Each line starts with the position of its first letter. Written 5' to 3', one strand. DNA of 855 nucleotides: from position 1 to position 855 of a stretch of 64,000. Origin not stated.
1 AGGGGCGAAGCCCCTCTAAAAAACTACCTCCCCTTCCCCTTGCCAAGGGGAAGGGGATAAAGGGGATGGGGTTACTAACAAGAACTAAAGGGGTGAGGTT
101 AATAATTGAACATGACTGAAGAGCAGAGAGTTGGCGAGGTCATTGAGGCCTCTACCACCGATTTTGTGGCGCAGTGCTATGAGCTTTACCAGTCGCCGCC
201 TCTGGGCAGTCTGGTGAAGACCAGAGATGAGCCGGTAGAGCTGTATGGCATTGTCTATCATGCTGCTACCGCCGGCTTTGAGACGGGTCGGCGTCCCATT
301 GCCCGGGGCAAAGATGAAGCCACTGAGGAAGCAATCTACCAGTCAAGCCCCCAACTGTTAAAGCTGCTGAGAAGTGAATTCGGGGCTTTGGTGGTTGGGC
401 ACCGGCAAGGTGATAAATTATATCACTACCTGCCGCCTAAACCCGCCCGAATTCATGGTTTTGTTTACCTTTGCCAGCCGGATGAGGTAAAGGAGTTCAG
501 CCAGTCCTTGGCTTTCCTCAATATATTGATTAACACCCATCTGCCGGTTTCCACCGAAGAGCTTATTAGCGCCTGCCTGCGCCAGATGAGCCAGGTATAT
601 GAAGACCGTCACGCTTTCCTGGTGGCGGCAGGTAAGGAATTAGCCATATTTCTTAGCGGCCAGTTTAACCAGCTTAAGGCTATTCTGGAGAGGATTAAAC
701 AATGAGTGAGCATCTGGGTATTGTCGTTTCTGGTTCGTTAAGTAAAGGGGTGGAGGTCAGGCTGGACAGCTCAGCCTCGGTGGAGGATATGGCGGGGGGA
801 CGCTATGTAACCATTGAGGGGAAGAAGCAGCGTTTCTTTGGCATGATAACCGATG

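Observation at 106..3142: HAS-barrel protein + HerA-like ATPase + patatin lipase: tightly coupled three-gene cassette, a candidate new HerA-effector system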

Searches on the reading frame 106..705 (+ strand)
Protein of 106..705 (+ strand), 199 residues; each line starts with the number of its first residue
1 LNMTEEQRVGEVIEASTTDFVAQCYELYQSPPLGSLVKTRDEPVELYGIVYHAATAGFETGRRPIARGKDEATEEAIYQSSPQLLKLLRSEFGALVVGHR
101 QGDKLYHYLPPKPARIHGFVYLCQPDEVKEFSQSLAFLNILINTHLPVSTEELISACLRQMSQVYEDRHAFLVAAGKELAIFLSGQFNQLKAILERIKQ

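Call 3: search_protein_families(library=pfam, proteins=[window:106-705:+], max_evalue=1)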
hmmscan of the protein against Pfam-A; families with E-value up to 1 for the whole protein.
window:106-705:+ (199 aa): 1 family
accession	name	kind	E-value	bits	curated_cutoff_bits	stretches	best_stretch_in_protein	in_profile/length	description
PF09378.16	HAS-barrel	-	0.11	13.1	25.2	1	9-77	1-68/90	HAS barrel domain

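Call 4: search_protein_families(library=ncbifam, proteins=[window:106-705:+], max_evalue=1)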
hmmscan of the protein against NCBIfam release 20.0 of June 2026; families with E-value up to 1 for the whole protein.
window:106-705:+ (199 aa): 0 families

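Call 5: search_protein_families(library=padloc, proteins=[window:106-705:+], max_evalue=1)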
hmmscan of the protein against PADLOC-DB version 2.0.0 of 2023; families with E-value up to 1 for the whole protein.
window:106-705:+ (199 aa): 0 families

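Call 6: find_homologous_proteins(query=window:106-705:+)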
Query window:106-705:+ (199 aa): 3766 proteins with E <= 0.001 among 3916 candidates; the best 120 are listed.
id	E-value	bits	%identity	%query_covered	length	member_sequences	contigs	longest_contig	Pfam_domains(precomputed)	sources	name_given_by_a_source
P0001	8.9e-127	438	100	100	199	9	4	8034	-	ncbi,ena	-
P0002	7.8e-115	399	90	100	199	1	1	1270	-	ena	-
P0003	1.6e-114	398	91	99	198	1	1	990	-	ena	-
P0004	2.0e-113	394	90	99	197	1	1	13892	-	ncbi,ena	-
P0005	2.3e-113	394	92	98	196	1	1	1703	-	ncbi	-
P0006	2.1e-112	391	91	99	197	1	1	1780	-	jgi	-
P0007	4.3e-112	390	90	100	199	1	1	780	-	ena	-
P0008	8.2e-112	389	91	99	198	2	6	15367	-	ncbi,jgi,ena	jgi:hypothetical protein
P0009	1.3e-111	388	90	99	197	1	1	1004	-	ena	-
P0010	3.3e-111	387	89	99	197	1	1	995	-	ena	-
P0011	7.5e-111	386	88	99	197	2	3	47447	-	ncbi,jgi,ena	-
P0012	1.1e-109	382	88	100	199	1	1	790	-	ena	-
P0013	1.6e-109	381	88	99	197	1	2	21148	-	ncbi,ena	-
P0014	5.0e-109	380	87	99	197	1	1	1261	-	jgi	-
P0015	5.4e-109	380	89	99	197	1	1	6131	-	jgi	-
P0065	1.1e-104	366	85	98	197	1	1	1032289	-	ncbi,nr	ncbi:MAG: hypothetical protein JSW24_02525 [Dehalococcoidia bacterium]|nr:MAG: hypothetical protein 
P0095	8.2e-104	363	86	97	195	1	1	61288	-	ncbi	-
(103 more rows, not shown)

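Call 7: search_solved_structures(query=window:106-705:+, max_evalue=10)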
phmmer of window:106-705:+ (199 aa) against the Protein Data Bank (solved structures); distinct sequences matched with E-value up to 10: 0.

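Call 10: find_encoding_contigs(protein=P0065, flank=10000, max_places=3)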
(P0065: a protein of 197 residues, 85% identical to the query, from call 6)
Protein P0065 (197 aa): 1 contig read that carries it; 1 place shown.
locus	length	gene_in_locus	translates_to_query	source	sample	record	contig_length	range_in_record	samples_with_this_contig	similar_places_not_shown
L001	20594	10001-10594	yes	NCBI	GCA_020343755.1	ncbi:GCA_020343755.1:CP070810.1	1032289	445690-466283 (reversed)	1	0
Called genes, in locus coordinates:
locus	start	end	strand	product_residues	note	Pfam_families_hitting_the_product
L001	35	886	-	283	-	PF00753:Lactamase_B, PF12706:Lactamase_B_2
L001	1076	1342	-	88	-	-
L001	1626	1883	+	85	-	-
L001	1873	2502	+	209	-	PF00589:Phage_integrase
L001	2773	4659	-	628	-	-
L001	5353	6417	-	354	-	PF00091:Tubulin, PF13809:Tubulin_2 (faint), PF21011:CetZ_C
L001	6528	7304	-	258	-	PF00106:adh_short, PF08659:KR, PF23441:SDR (faint), PF13561:adh_short_C2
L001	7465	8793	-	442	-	PF13407:Peripla_BP_4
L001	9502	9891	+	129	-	-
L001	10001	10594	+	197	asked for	-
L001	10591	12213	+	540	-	PF09378:HAS-barrel, PF01935:DUF87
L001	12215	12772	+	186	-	PF01734:Patatin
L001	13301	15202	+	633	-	PF02730:AFOR_N, PF01314:AFOR_C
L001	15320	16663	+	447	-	PF12837:Fer4_6 (faint), PF00037:Fer4 (faint), PF14697:Fer4_21 (weak)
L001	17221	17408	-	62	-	PF00521:DNA_topoisoIV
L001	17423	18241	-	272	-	PF13174:TPR_6 (faint), PF13432:TPR_16, PF14559:TPR_19 (weak), PF00515:TPR_1, PF07719:TPR_2, PF13181:TPR_8, PF13428:TPR_14 (weak), PF13414:TPR_11 (weak), +1 more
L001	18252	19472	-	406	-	PF00696:AA_kinase, PF13740:ACT_6 (faint), PF01842:ACT, PF13840:ACT_7 (weak), PF22468:ACT_9, PF01842:ACT, PF13840:ACT_7, PF22468:ACT_9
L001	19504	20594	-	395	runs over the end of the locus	PF01676:Metalloenzyme, PF10143:PhosphMutase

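Call 12: find_encoding_contigs(protein=P0001, flank=10000, max_places=6)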
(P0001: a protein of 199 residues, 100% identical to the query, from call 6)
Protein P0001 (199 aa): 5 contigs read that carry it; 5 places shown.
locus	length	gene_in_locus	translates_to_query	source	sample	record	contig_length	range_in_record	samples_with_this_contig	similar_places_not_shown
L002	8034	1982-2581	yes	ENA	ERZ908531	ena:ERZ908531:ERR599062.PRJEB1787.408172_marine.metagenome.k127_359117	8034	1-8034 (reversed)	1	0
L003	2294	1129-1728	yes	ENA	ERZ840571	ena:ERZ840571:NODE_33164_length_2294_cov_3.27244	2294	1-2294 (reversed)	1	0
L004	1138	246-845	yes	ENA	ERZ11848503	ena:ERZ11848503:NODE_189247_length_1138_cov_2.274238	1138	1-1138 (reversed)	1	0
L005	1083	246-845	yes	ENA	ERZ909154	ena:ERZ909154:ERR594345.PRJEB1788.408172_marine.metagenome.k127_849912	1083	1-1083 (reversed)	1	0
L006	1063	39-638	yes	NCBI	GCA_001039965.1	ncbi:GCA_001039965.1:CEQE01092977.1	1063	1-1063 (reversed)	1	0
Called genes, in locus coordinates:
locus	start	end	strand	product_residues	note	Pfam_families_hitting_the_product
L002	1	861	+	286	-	?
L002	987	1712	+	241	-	-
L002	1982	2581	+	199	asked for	-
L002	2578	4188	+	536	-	PF09378:HAS-barrel (weak), PF01935:DUF87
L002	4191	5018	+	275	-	PF01734:Patatin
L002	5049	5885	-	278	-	PF01925:TauE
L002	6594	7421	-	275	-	PF08282:Hydrolase_3 (weak)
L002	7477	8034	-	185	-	?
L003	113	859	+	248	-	-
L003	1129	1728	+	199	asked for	-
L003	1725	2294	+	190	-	?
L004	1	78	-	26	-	?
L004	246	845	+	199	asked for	-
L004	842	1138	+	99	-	?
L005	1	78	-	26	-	?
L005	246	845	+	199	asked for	-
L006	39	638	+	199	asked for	-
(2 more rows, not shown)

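Call 13: find_encoding_contigs(protein=P0095, flank=10000, max_places=3)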
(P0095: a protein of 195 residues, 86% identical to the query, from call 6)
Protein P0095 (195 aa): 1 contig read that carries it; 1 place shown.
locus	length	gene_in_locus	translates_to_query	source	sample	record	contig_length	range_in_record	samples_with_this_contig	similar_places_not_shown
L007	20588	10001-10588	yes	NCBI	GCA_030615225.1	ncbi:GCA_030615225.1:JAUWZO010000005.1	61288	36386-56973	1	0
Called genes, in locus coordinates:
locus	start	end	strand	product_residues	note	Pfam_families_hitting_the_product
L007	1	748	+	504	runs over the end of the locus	PF01743:PolyA_pol, PF12627:PolyA_pol_RNAbd, PF01966:HD, PF13735:tRNA_NucTran2_2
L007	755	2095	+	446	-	PF21760:SecD_1st, PF22599:SecDF_P1_head (weak), PF03176:MMPL, PF02355:SecD_SecF_C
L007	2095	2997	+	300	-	PF07549:Sec_GG, PF02355:SecD_SecF_C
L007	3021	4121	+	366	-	PF01168:Ala_racemase_N, PF14031:D-ser_dehydrat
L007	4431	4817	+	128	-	-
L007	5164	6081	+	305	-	PF01545:Cation_efflux, PF16916:ZT_dimer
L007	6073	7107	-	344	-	PF00850:Hist_deacetyl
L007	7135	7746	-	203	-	PF01810:LysE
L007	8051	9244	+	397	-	PF09376:NurA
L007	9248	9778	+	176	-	-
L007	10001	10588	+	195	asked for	-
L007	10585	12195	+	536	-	PF09378:HAS-barrel, PF01935:DUF87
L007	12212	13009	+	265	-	PF01734:Patatin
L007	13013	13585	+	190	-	PF00857:Isochorismatase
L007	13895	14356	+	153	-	PF01475:FUR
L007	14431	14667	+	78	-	PF04023:FeoA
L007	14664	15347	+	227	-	PF00009:GTP_EFTU (faint), PF01926:MMR_HSR1, PF02421:FeoB_N, PF09439:SRPRB (weak), PF17910:FeoB_Cyto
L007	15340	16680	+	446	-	PF17910:FeoB_Cyto (weak), PF07670:Gate, PF07664:FeoB_C, PF07670:Gate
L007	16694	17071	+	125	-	PF02915:Rubrerythrin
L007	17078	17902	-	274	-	PF01925:TauE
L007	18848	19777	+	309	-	PF00589:Phage_integrase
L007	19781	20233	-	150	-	-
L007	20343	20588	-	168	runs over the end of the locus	-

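Call 14: search_protein_families(library=pfam, proteins=[L002:1-861:+, L002:987-1712:+, L007:8051-9244:+, L007:9248-9778:+, L001:9502-9891:+, L003:113-859:+], max_evalue=1)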
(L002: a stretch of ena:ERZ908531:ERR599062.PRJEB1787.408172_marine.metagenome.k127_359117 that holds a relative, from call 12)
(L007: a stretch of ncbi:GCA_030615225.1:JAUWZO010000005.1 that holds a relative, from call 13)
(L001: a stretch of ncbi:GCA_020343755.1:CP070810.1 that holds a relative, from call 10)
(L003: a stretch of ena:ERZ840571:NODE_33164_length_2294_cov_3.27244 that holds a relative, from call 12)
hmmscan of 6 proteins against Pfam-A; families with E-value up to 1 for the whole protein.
L002:1-861:+ (286 aa): 1 family
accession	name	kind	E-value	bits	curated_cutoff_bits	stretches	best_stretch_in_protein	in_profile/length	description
PF09376.16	NurA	-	1.8e-25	90.3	21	1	38-249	64-254/254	NurA domain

L002:987-1712:+ (241 aa): 0 families

L007:8051-9244:+ (397 aa): 1 family
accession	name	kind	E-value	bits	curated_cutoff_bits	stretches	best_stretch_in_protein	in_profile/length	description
PF09376.16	NurA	-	4.1e-32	112.1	21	1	81-360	2-254/254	NurA domain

L007:9248-9778:+ (176 aa): 2 families
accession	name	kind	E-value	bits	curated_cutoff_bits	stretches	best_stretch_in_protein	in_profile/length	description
PF24838.2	8xMP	-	0.002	18.4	30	1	22-92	1-71/136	Octameric membrane protein family (8xMP)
PF20990.2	DUF2207_C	-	0.16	12.1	33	1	37-122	132-220/247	Predicted membrane protein (DUF2207) C-terminal domain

L001:9502-9891:+ (129 aa): 2 families
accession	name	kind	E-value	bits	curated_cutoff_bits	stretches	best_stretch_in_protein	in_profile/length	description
PF01155.25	HypA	-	0.022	15.2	28.9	1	4-31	68-96/112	Hydrogenase/urease nickel incorporation, metallochaperone, hypA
PF04530.17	Viral_Beta_CD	-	0.051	14.3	23.4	1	4-40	4-40/123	Viral Beta C/D like family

L003:113-859:+ (248 aa): 0 families

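Call 20: search_protein_representatives(protein=window:106-705:+)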
Query: 199 residues. Proteins with E-value up to 0.001 (for the whole library): 772; up to 1e-10: 475; up to 1e-30: 96. The best 150 are listed.
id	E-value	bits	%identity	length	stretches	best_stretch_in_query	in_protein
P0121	9.9e-103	357.5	82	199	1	4-199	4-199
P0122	8.0e-66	237.2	57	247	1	6-197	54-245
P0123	2.0e-60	219.6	74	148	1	4-144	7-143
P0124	3.7e-59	215.5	67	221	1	40-198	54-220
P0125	1.9e-58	213.1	58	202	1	8-197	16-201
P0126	3.2e-54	199.4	74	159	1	3-126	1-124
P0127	5.4e-54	198.7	50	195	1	3-197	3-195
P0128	2.0e-52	193.6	50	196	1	8-198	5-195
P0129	1.6e-51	190.6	82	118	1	7-112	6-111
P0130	3.8e-51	189.4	46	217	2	43-198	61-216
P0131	2.2e-50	186.9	47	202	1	7-198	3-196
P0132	2.2e-50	186.9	78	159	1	3-114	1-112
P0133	6.3e-50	185.4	47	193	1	7-197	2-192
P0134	3.4e-49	183.0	48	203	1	7-197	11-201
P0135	1.1e-48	181.4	47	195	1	9-196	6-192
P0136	3.0e-48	179.9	44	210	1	5-198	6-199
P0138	7.6e-48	178.6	45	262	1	6-198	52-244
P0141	1.5e-45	171.1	46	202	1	7-197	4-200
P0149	5.4e-42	159.5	42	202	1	7-198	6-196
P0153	4.5e-41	156.5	41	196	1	8-198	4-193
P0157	2.1e-40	154.4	45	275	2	3-105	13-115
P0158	4.9e-40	153.2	41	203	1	5-196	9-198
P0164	3.0e-38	147.3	41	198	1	6-198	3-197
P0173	1.9e-36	141.5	41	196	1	7-197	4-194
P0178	5.7e-36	139.9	39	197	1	3-197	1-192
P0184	2.1e-35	138.1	39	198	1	7-198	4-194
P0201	1.8e-32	128.5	40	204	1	7-198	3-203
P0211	2.0e-31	125.1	37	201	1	6-192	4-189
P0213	3.3e-31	124.4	35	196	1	6-198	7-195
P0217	1.1e-30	122.7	39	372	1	7-197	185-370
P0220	1.5e-30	122.2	47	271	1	6-142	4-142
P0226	7.4e-30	120.0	35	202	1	5-197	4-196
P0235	3.2e-29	117.9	30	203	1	4-197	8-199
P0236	3.2e-29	117.9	34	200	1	6-197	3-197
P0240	1.1e-28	116.2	33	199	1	5-194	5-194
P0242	1.8e-28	115.4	45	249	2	46-196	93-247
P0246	4.5e-28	114.1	41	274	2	43-198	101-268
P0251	9.3e-28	113.1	36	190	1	8-197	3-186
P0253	1.2e-27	112.8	39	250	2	33-199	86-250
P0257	2.0e-27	112.0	34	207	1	6-196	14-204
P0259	3.6e-27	111.2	34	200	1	7-192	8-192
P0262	5.6e-27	110.6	32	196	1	8-198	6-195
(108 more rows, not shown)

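Call 26: find_encoding_contigs(protein=P0235, flank=8000, max_places=2)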
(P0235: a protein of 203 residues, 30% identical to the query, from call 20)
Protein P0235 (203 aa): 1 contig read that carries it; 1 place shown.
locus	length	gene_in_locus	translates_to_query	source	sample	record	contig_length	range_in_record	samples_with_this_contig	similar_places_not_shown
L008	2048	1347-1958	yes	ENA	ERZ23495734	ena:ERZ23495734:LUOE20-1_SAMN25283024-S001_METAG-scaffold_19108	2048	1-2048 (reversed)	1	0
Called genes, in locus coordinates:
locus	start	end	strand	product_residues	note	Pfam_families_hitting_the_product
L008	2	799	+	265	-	?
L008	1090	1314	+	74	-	-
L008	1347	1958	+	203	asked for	-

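Call 28: find_homologous_proteins(query=A1, max_evalue=0.00001)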
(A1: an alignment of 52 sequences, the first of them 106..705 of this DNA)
Query A1 (52 sequences) (199 aa, profile of the alignment): 3952 proteins with E <= 0.00001 among 6532 candidates; the best 120 are listed.
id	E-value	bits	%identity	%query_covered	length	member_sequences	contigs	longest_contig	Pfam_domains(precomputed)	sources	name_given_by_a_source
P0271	1.4e-85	304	66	99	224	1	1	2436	-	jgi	-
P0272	5.5e-83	295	57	96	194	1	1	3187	-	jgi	jgi:hypothetical protein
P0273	1.0e-82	294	54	96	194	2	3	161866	-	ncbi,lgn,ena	-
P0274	1.1e-82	294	61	96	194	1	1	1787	-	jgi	-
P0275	1.4e-82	294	57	98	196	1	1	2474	-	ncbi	-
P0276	2.8e-82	293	59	96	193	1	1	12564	-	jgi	jgi:hypothetical protein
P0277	3.6e-82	293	59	96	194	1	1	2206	-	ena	-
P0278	3.6e-82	293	58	96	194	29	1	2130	-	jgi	jgi:hypothetical protein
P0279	4.0e-82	292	61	97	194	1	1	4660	-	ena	-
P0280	4.1e-82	292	59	96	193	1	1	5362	-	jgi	jgi:hypothetical protein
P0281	4.7e-82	292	61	97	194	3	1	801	-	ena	-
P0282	4.8e-82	292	60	96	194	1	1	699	-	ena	-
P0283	5.0e-82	292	57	96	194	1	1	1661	PF09378.17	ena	-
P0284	5.4e-82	292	61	96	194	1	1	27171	-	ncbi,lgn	-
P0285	5.6e-82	292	62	96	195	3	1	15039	-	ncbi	ncbi:MAG: hypothetical protein ACE5IE_00825 [Dehalococcoidia bacterium]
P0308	5.7e-81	289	59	97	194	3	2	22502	PF09378.17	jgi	-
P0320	8.8e-81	288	58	96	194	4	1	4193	PF09378.17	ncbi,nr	ncbi:MAG: hypothetical protein E3J42_05405 [Dehalococcoidia bacterium]|nr:MAG: hypothetical protein 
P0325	1.0e-80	288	59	96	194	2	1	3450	PF09378.17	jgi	-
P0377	7.1e-80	285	58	96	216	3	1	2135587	-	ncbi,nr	ncbi:MAG: hypothetical protein JSV02_00115 [Dehalococcoidia bacterium]|nr:MAG: hypothetical protein 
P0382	7.8e-80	285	57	96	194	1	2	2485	PF09378.17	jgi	-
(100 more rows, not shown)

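Call 29: find_encoding_contigs(protein=P0273, flank=10000, max_places=2)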
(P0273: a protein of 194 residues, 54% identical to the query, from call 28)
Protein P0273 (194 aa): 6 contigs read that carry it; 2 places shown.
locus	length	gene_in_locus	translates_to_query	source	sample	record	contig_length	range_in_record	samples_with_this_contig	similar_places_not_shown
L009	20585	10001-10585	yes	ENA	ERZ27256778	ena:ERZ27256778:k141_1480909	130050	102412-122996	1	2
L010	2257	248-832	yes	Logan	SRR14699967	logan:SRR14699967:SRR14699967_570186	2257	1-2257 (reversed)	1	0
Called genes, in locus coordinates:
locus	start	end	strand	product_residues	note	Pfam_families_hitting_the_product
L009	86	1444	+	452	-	PF10396:TrmE_N, PF12631:MnmE_helical, PF00009:GTP_EFTU (faint), PF00350:Dynamin_N (faint), PF01926:MMR_HSR1, PF02421:FeoB_N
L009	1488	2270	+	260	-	PF09754:PAC2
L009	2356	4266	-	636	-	PF00004:AAA, PF17862:AAA_lid_3, PF01434:Peptidase_M41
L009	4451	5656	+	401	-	PF09376:NurA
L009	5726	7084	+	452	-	-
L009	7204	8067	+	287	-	PF05096:Glu_cyclase_2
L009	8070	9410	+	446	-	PF04389:Peptidase_M28 (weak), PF01546:Peptidase_M20, PF07687:M20_dimer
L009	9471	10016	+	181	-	PF01797:Y1_Tnp (faint)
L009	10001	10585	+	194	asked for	-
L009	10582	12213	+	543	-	PF09378:HAS-barrel (weak), PF01935:DUF87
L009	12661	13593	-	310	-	PF11271:PorA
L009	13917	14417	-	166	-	PF19620:DUF6125, PF14196:ATC_hydrolase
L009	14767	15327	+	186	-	PF02659:Mntp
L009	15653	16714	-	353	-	PF12698:ABC2_membrane_3, PF01061:ABC2_membrane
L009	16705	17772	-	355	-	PF12698:ABC2_membrane_3, PF24686:FLQE3_permease (weak)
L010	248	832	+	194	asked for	-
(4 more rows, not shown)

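Call 30: find_encoding_contigs(protein=P0377, flank=10000, max_places=2)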
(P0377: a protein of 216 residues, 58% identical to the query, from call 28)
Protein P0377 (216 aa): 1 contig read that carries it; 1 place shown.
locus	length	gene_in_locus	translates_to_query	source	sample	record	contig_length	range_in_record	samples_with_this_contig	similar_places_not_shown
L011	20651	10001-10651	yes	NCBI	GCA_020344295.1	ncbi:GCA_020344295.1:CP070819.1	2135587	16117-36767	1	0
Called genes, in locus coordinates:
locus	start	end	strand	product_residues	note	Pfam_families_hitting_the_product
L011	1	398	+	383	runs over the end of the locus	PF01497:Peripla_BP_2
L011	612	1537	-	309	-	-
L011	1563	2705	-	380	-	PF00685:Sulfotransfer_1 (weak), PF13469:Sulfotransfer_3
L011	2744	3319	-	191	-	PF09335:VTT_dom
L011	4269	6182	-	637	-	PF00004:AAA, PF07728:AAA_5 (faint), PF17862:AAA_lid_3, PF01434:Peptidase_M41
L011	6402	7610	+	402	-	PF09376:NurA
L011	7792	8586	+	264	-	PF05096:Glu_cyclase_2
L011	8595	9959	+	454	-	PF04389:Peptidase_M28, PF01546:Peptidase_M20, PF07687:M20_dimer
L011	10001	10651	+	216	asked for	-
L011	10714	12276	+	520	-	PF09378:HAS-barrel (weak), PF01935:DUF87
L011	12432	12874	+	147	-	-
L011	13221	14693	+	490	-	PF01144:CoA_trans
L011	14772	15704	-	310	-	-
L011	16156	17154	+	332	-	PF08240:ADH_N, PF16912:Glu_dehyd_C, PF00107:ADH_zinc_N, PF13602:ADH_zinc_N_2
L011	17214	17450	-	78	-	PF04029:2-ph_phosp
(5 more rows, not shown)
